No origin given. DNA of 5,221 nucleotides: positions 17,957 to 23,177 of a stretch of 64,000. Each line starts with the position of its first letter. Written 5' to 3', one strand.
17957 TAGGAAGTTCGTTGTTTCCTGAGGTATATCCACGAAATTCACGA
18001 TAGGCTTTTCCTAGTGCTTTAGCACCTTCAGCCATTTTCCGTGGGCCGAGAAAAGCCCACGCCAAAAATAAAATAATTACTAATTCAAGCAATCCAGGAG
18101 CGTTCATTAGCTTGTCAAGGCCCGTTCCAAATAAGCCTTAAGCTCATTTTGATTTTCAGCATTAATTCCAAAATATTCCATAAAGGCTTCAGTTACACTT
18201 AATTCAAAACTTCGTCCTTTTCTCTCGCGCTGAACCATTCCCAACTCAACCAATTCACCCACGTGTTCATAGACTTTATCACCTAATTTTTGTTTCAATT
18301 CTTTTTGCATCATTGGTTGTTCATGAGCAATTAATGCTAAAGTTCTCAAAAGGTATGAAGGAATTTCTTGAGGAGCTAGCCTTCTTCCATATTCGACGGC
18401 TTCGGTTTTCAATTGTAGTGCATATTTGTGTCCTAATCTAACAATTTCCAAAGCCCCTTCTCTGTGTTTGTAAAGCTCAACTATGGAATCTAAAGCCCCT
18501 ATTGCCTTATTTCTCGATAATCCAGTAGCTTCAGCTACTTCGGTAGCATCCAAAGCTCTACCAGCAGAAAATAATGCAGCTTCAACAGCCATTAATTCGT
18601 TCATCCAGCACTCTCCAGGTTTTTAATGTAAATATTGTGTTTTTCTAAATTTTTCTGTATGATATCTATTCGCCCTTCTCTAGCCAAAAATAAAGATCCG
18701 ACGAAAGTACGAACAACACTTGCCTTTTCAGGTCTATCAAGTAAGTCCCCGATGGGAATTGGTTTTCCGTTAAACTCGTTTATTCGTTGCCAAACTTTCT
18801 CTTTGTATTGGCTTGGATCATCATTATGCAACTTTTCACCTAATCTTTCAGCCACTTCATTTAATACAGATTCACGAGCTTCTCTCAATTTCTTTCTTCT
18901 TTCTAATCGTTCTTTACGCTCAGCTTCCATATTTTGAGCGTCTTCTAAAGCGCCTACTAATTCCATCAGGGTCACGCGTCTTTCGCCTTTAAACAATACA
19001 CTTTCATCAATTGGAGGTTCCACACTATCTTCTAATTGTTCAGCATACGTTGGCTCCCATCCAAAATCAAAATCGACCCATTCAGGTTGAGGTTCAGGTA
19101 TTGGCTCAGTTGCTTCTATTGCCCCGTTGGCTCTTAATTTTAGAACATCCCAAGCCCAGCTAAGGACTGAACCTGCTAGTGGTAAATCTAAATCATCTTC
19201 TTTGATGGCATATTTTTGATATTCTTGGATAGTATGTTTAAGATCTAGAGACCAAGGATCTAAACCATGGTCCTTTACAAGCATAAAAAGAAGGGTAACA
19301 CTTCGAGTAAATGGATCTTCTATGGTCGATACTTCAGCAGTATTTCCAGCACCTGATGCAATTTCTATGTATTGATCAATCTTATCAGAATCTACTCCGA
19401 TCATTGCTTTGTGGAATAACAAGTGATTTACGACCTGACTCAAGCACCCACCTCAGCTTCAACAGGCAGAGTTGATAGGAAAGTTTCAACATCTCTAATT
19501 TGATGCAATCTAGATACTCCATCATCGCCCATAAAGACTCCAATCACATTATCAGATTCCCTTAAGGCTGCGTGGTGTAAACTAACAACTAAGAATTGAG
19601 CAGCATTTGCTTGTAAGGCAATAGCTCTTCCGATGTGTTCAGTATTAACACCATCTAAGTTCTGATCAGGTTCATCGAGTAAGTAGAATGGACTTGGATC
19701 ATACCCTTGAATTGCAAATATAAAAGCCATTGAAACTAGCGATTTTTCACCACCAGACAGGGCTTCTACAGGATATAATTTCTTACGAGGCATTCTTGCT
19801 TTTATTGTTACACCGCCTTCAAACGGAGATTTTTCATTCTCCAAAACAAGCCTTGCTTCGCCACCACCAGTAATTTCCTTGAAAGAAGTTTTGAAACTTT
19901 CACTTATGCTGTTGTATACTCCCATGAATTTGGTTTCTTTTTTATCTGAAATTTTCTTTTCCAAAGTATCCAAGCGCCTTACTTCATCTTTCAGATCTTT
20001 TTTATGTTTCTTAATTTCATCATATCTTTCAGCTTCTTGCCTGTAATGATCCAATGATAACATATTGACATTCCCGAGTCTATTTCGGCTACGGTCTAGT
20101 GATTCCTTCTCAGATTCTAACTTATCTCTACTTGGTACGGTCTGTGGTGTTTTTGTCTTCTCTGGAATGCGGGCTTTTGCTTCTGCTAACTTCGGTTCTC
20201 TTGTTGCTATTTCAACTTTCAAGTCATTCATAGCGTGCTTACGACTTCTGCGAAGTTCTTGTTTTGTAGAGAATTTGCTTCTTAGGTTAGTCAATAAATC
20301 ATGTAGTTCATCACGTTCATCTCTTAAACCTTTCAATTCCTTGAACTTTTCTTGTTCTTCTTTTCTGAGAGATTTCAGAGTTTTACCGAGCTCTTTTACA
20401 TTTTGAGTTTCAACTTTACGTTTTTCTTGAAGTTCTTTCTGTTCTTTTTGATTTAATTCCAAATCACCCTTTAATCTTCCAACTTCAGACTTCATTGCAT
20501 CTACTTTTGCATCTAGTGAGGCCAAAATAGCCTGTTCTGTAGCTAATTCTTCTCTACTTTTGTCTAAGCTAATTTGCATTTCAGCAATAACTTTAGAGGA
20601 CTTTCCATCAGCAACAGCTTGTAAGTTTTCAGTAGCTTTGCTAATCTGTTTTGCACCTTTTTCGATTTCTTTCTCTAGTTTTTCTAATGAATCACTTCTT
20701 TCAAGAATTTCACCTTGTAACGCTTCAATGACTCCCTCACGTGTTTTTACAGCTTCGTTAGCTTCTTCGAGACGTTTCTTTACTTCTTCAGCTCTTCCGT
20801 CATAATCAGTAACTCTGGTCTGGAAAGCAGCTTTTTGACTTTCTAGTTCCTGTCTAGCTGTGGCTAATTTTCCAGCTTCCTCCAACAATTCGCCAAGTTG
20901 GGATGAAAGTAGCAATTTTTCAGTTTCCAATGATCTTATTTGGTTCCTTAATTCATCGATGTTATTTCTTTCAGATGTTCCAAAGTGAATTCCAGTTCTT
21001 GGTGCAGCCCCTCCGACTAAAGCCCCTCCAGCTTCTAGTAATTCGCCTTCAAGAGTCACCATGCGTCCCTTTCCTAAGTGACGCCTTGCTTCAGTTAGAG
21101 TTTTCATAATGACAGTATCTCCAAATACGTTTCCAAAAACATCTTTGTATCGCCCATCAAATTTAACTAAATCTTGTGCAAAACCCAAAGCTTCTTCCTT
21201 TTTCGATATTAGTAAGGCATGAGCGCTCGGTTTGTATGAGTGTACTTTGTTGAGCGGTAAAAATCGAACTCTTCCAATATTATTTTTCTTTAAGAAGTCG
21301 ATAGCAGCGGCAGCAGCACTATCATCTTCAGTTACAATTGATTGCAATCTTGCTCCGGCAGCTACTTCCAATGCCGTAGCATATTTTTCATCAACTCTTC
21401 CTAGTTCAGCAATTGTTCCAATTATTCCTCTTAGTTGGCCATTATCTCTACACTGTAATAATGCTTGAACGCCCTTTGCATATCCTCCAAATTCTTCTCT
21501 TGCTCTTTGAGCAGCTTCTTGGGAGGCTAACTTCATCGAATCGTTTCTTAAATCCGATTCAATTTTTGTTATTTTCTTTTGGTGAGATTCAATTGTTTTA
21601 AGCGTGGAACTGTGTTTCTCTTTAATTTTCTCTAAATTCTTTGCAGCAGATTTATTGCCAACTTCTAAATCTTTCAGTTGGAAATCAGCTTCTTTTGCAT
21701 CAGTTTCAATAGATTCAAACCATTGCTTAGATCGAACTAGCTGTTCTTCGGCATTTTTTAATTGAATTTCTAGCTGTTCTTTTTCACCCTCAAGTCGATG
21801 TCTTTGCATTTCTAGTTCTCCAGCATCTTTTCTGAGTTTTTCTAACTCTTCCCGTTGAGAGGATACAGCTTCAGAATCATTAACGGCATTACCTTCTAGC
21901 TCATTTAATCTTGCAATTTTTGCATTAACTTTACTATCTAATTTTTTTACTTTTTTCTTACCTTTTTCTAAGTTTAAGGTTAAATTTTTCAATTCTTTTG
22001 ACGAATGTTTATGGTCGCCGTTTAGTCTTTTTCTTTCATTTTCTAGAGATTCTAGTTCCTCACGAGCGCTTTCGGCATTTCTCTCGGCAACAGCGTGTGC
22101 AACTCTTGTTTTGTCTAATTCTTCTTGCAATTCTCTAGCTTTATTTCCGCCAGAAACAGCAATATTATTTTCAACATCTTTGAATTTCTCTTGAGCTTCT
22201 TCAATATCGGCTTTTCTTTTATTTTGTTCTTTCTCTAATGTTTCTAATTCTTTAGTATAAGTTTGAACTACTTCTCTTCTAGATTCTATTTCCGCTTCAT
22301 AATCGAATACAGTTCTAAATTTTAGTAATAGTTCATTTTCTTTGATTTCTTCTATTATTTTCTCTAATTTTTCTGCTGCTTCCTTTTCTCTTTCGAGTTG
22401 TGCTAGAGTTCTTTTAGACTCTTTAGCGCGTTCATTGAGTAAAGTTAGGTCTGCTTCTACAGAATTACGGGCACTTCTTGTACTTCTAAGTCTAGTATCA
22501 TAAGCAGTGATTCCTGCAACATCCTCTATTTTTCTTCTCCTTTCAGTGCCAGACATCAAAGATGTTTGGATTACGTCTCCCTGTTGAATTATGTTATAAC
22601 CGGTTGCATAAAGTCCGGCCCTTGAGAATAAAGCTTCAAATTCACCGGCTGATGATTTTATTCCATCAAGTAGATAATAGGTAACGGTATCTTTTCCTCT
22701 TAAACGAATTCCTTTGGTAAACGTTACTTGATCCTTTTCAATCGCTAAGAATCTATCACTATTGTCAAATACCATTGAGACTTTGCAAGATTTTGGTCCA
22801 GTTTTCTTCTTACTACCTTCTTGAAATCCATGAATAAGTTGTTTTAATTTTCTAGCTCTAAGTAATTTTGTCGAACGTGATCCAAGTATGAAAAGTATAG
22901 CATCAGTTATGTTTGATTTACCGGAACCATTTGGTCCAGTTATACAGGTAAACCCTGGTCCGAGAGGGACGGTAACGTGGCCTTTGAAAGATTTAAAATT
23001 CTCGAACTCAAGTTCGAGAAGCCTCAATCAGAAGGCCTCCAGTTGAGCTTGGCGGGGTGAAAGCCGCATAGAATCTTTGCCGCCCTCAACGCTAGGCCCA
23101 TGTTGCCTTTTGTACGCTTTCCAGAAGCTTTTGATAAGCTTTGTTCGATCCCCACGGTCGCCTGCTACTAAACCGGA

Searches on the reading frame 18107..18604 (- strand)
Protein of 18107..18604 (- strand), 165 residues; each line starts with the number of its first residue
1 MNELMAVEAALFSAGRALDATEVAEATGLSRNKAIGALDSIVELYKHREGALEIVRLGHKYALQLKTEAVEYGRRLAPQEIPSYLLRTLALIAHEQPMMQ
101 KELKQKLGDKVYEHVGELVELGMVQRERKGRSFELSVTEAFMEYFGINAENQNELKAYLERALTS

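Call 57: search_protein_families(library=pfam, proteins=[window:18107-18604:-], max_evalue=0.001)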
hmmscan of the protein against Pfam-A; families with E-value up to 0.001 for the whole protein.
window:18107-18604:- (165 aa): 3 families
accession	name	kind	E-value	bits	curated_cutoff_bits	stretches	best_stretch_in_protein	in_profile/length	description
PF04079.22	SMC_ScpB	-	1.3e-28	100.1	27.4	1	6-149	2-153/160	Segregation and condensation complex subunit ScpB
PF09339.16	HTH_IclR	-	0.00032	20.8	22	0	13-41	14-42/52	IclR helix-turn-helix domain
PF01978.25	TrmB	-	0.00042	20.6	25.6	0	109-129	37-57/68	Sugar-specific transcriptional regulator TrmB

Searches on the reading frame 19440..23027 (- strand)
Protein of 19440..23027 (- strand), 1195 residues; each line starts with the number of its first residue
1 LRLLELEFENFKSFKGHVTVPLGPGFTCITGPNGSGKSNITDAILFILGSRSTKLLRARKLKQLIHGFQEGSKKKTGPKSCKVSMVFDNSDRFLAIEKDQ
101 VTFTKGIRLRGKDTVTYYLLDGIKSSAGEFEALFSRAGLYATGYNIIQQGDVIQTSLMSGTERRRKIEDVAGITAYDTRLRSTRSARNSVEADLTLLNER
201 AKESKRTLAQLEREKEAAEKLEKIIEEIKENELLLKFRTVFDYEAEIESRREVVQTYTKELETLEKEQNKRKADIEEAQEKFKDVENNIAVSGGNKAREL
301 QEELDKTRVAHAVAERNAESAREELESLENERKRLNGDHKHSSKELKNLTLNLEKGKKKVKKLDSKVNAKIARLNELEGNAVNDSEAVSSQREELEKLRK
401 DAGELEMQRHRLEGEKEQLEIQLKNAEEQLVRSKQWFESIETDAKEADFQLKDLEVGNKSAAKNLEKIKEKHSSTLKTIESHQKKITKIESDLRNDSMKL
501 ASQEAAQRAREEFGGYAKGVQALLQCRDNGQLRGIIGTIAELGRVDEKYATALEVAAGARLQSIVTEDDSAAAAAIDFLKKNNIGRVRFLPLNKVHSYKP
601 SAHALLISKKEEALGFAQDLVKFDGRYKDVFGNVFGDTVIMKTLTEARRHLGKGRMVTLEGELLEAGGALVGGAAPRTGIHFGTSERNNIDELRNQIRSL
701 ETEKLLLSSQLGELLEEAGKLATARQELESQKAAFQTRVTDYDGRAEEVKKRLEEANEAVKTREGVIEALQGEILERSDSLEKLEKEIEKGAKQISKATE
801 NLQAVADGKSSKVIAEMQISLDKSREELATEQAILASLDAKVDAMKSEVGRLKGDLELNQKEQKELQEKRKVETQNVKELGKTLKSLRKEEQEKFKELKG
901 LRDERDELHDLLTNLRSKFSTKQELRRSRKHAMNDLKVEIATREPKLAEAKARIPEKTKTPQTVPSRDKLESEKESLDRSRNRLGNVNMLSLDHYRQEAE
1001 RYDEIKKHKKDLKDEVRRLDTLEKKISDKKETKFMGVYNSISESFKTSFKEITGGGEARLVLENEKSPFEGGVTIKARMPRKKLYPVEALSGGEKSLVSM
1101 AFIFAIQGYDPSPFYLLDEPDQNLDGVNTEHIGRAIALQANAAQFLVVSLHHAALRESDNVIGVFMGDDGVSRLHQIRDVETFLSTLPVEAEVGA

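Call 57: search_protein_families(library=pfam, proteins=[window:19440-23027:-], max_evalue=0.001)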
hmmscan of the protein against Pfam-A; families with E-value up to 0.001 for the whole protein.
window:19440-23027:- (1195 aa): 6 families
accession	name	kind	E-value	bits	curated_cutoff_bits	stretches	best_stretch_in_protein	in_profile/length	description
PF02463.25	SMC_N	-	2.8e-56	190.9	40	1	4-1172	3-219/220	RecF/RecN/SMC N terminal domain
PF06470.18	SMC_hinge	-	1.2e-31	109.9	22.5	1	533-649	2-114/116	SMC proteins Flexible Hinge Domain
PF13476.12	AAA_23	-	9.3e-17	62.8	27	1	6-267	2-192/201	AAA domain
PF13175.12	AAA_15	-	6.3e-15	56.1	32.1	1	1-372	1-265/374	AAA ATPase domain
PF13304.12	AAA_21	-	4.2e-09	37.3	27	1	26-50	1-25/304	AAA domain, putative AbiEii toxin, Type IV TA system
PF13555.12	AAA_29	-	2.9e-07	30.6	27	1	5-51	3-49/61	P-loop containing region of AAA domain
